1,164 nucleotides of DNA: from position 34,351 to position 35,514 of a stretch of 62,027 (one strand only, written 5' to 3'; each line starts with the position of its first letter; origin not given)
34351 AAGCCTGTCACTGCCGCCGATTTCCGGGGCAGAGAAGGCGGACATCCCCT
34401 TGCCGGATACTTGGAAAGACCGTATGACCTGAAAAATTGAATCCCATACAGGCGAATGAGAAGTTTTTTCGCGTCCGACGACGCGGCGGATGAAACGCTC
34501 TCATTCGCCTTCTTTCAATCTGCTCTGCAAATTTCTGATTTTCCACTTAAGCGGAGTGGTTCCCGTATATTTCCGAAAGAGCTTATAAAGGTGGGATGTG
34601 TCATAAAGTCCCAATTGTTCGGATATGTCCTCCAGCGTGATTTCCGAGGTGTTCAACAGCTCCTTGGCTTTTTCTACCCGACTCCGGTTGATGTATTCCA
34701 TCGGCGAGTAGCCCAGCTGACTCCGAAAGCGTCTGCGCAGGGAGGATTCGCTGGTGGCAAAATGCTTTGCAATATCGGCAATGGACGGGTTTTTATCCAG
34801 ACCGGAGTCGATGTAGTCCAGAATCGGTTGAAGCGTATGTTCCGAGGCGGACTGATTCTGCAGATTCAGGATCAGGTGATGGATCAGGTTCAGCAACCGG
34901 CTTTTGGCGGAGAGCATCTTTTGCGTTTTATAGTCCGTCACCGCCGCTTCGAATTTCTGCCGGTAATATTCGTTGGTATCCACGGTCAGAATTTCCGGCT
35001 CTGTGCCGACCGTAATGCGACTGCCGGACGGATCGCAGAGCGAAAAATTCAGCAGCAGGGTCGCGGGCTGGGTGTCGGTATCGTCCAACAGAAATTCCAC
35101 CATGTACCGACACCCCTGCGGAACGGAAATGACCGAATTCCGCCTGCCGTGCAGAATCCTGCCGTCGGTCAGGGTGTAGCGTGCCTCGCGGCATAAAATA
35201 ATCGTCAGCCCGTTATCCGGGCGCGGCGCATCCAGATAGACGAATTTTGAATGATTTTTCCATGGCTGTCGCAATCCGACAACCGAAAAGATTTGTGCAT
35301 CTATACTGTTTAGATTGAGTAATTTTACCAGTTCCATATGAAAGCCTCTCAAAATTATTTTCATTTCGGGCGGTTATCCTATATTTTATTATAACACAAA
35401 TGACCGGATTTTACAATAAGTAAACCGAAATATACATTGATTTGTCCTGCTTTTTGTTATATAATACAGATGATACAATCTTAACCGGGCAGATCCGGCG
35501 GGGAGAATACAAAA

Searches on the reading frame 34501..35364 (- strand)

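Call 11: search_protein_families(library=pfam, proteins=[window:34501-35364:-], max_evalue=0.001)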
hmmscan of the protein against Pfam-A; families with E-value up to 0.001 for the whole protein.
window:34501-35364:- (287 aa): 2 families
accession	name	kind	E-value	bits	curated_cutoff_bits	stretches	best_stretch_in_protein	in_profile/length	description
PF00165.29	HTH_AraC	-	1.1e-20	73.7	26.6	2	239-274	6-40/42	Bacterial regulatory helix-turn-helix proteins, AraC family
PF12833.13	HTH_18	-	2.9e-20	72.8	33.6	1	198-275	1-78/80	Helix-turn-helix domain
